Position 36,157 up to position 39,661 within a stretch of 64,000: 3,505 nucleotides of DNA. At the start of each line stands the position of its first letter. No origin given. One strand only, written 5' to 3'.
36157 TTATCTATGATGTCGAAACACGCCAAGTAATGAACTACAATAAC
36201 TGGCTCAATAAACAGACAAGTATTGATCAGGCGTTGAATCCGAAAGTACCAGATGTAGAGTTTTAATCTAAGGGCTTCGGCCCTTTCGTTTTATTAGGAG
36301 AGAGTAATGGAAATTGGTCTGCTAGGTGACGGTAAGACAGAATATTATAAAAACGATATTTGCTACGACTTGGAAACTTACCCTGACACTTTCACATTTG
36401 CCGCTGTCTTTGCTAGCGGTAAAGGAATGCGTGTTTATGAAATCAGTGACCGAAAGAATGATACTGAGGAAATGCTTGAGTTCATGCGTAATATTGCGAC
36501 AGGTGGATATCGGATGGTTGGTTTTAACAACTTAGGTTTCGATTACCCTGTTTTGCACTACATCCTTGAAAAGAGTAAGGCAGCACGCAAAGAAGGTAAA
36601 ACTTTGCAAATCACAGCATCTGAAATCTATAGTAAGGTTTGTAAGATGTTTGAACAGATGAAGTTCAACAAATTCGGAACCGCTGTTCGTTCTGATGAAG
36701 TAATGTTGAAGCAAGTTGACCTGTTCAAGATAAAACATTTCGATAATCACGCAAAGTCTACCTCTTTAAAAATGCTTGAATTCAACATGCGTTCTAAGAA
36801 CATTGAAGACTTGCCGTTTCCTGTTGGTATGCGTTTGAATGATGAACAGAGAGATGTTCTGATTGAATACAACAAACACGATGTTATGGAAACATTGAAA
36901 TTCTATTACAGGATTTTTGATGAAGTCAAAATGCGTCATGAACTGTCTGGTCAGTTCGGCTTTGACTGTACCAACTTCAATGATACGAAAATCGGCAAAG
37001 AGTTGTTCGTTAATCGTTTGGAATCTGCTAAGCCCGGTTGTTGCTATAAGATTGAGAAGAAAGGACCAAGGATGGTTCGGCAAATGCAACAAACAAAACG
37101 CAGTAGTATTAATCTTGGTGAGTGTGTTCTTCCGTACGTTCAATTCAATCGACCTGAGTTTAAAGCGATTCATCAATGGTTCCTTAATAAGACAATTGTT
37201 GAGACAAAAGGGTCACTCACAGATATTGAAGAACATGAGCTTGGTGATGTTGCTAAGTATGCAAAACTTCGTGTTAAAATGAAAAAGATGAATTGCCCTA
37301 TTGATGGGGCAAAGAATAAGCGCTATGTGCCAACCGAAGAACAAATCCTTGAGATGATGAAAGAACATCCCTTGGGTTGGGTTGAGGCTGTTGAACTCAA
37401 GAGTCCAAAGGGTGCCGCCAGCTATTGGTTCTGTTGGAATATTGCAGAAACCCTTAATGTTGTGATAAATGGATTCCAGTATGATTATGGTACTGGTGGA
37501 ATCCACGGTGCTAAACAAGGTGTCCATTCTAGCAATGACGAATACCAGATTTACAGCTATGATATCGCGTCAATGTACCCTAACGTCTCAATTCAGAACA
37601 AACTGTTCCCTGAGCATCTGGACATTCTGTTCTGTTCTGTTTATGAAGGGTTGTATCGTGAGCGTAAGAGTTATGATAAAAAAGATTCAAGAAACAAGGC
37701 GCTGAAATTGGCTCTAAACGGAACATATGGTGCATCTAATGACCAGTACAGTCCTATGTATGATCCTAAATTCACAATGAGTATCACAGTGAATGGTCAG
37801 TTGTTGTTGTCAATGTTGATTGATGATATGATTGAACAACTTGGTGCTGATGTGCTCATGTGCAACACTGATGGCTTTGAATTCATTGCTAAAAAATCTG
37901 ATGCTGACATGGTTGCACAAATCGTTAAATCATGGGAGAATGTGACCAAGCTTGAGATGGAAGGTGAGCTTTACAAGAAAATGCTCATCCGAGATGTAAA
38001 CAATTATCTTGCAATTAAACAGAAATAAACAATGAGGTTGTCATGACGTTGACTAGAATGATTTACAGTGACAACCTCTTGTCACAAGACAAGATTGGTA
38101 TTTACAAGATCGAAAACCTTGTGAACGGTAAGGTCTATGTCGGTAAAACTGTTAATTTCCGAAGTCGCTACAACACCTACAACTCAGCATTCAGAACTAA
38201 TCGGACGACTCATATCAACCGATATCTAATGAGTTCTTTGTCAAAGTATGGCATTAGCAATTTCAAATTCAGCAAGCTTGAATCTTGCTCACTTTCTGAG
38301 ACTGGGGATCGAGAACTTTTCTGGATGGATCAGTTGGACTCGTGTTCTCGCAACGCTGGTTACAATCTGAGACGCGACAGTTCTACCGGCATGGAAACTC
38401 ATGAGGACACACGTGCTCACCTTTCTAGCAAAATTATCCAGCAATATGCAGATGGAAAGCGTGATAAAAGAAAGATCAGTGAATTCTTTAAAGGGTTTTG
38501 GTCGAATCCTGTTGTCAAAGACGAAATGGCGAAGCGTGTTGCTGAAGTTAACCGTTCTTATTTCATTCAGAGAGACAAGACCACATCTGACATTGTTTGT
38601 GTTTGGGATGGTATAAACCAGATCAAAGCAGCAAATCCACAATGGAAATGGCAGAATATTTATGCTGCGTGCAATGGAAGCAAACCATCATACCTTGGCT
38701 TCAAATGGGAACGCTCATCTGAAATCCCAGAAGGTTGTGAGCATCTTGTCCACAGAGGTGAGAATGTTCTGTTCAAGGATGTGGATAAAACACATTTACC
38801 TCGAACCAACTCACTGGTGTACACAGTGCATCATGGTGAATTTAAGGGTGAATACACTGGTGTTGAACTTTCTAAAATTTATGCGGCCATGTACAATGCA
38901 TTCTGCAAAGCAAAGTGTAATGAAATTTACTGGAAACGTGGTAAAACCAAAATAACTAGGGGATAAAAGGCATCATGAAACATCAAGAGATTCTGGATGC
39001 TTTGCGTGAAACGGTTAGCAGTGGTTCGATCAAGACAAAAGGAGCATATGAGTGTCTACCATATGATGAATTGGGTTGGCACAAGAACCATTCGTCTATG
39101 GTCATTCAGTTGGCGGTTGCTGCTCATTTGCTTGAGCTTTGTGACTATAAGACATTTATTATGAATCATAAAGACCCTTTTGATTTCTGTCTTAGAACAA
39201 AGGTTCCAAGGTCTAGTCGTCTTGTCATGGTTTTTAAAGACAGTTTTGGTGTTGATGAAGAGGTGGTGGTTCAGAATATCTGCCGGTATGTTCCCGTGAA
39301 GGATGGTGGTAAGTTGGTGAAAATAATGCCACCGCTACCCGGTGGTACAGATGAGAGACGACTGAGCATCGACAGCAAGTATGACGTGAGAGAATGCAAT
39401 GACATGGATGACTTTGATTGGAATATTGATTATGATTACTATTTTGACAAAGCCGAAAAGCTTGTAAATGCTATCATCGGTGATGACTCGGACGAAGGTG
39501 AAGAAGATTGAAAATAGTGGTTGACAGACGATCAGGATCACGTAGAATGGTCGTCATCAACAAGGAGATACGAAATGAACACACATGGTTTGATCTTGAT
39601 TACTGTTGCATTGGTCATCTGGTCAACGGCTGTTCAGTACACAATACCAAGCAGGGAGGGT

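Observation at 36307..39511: Family-B DNA polymerase gene interrupted by a GIY-YIG homing endonuclease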

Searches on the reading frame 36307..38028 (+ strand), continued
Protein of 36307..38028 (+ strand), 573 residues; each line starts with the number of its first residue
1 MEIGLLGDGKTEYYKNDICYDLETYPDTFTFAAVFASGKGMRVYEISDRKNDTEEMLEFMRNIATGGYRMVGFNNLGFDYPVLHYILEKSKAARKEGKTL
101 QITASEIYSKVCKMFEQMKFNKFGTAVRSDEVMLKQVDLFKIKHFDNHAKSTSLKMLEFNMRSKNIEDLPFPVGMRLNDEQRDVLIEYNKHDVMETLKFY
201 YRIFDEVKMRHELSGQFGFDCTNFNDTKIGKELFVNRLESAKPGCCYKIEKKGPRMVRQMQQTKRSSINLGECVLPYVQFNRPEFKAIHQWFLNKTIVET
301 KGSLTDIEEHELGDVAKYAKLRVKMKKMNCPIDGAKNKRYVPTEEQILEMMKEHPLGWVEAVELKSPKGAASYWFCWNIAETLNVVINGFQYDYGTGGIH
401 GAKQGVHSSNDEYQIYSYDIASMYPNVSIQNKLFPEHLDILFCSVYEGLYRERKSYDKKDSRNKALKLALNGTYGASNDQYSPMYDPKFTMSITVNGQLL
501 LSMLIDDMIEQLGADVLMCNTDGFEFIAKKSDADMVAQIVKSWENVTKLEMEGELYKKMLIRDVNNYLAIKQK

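Call 71: predict_structure(alignment_id=A3)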
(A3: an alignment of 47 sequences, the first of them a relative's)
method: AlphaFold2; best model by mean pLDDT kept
length: 737 residues; sequences in the alignment: 47
mean_pLDDT: 85.8   pTM: 0.76
mean pLDDT of the five models: 85.8, 84.0, 83.1, 82.8, 80.1
residues with pLDDT >= 90: 370; 70-90: 297; 50-70: 40; < 50: 30
segments of 3 or more residues with pLDDT < 50: 148-163, 593-596, 732-737
pLDDT, mean of each block of 10 residues (from residue 1): 78 93 93 96 95 94 93 87 93 91 92 77 58 88 67 43 62 80 93 89 88 88 84 89 91 79 88 93 94 88 66 86 89 83 90 89 79 87 82 80 92 95 88 92 93 88 83 80 86 89 94 95 91 96 96 92 93 93 87 61 95 96 92 76 87 85 90 82 82 86 90 94 83 41
secondary structure, 60 per line:
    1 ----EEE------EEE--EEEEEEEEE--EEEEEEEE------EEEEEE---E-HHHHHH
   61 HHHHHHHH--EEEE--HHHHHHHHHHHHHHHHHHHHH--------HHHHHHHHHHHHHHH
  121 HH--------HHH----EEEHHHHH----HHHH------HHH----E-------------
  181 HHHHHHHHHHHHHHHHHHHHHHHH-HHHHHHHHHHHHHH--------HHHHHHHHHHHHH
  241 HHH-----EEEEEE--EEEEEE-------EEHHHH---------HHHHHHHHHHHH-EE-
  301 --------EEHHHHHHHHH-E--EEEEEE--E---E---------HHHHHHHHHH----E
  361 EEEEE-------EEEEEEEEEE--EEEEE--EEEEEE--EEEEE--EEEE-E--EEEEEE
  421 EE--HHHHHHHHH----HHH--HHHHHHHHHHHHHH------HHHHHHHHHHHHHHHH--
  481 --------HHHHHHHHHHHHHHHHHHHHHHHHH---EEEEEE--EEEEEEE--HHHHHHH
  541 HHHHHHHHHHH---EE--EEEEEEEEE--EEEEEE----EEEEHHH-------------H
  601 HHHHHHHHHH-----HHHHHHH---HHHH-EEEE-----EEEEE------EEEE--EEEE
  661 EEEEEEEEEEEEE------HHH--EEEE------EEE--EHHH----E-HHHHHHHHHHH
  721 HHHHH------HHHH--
elements in order (helices of 4 or more, strands of 3 or more residues): E5-7 E14-16 E19-27 E30-37 E44-49 H55-68 E71-74 H77-97 H106-122 E138-140 H141-145 H150-153 H181-204 H206-219 H228-243 E249-254 E257-262 H272-275 H285-296 H311-319 E324-329 H346-355 E360-365 E373-382 E385-389 E392-397 E400-404 E407-410 E415-422 H425-433 H443-456 H463-478 H489-513 E517-522 E525-531 H534-551 E559-567 E570-575 E580-583 H600-610 H616-622 H626-629 E631-634 E640-644 E651-654 E657-673 E685-688 E695-697 H710-725 H732-735

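Call 73: fold_search(model_id=the predicted structure, library=pdb)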
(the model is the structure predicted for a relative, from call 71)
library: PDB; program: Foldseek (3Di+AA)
matches with E <= 10: 1231; with E <= 0.001: 224
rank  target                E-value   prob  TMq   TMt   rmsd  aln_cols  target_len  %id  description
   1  4k8x_A                1.6e-14  1.00  0.43  0.42  11.6       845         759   11  Binary complex of 9N DNA polymerase in the replicative state (released 2013-06-26)
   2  5mdn_A                3.7e-14  1.00  0.36  0.35  12.4       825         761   13  Structure of the family B DNA polymerase from the hyperthermophilic archaeon Pyrobaculum calidifontis (released 2016-12-14)
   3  9oaw_A                5.0e-14  1.00  0.42  0.41  11.5       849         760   11  TNA polymerase, 10-92, binary complex (released 2025-12-10)
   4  8s84_A                5.3e-14  1.00  0.45  0.44  11.0       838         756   11  KOD-H4 DNA polymerase mutant in a ternary complex with DNA/DNA and non-hydrolyzable triphosphate (released 2024-11-13)
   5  6wya_A                5.5e-14  1.00  0.44  0.43  11.2       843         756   11  RTX (Reverse Transcription Xenopolymerase) in complex with a DNA duplex and dAMPNPP (released 2020-08-19)
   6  6is7_B                9.9e-14  1.00  0.45  0.44  11.8       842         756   11  Structure of 9N-I DNA polymerase incorporation with dA in the active site (released 2019-08-28)
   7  6is7_A                1.1e-13  1.00  0.46  0.45  11.1       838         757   11  Structure of 9N-I DNA polymerase incorporation with dA in the active site (released 2019-08-28)
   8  9oat_A                1.1e-13  1.00  0.42  0.41  11.4       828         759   11  TNA polymerase, 5-270, binary complex (released 2025-12-10)
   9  7tqw_A                1.4e-13  1.00  0.45  0.44  10.7       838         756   11  Kod RSGA incorporating PMT, n+2 (released 2022-08-31)
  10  4ail_C                1.6e-13  1.00  0.42  0.42  11.8       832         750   12  Crystal Structure of an Evolved Replicating DNA Polymerase (released 2012-03-07)
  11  7b0g_A                2.0e-13  1.00  0.42  0.42  11.4       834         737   11  TgoT_6G12 binary with 2 hCTPs (released 2020-12-30)
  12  8t3x_A                2.1e-13  1.00  0.43  0.43  11.0       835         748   11  TNA polymerase, closed ternary (released 2024-08-28)
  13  5h12                  2.4e-13  1.00  0.44  0.43  10.4       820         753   12  Crystal structure of Deep Vent DNA Polymerase (released 2017-01-25)
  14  7b0h_F                2.4e-13  1.00  0.40  0.39  12.1       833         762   11  TgoT_6G12 Ternary complex (released 2021-01-13)
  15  5vu9_A                3.1e-13  1.00  0.44  0.43  11.3       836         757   11  TNA polymerase, translocated product (released 2017-12-06)
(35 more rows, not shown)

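Call 100: find_encoding_contigs(protein=P0242, flank=8000, max_places=1)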
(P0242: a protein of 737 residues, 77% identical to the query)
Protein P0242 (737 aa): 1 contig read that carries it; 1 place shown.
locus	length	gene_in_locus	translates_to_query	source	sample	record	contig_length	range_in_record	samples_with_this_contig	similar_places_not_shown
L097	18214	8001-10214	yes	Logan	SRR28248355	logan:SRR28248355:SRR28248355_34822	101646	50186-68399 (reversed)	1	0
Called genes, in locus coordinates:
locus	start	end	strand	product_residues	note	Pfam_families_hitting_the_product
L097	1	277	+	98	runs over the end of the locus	-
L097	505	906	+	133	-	-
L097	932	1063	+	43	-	-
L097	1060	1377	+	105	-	-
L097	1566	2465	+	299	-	PF01145:Band_7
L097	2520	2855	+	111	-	-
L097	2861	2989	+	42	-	-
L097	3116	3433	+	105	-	-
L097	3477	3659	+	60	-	-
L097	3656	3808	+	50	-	-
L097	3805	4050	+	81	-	-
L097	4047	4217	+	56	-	-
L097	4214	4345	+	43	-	-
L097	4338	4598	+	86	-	-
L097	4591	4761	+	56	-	-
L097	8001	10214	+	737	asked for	-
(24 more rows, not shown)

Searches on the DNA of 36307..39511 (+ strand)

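Call 5: search_dna_similar(query=window:36307-39511:+, collection=phages, mode=near, max_rows=30)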
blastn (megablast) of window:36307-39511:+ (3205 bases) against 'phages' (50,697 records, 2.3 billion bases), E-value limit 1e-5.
No match.

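Call 95: search_rna_families(source=L096, start=2900, end=4500, threshold=evalue, max_evalue=1)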
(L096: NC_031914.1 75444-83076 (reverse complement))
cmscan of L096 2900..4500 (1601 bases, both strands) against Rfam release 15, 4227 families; matches with E-value up to 1: 2.
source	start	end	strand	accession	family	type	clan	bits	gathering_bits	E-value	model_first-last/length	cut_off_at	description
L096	3257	3417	+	RF00028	Intron_gpI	Intron;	-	45.8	50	4.5e-10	47-158/253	no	Group I catalytic intron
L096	4126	4158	+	RF00028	Intron_gpI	Intron;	-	22.3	50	0.005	219-251/253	no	Group I catalytic intron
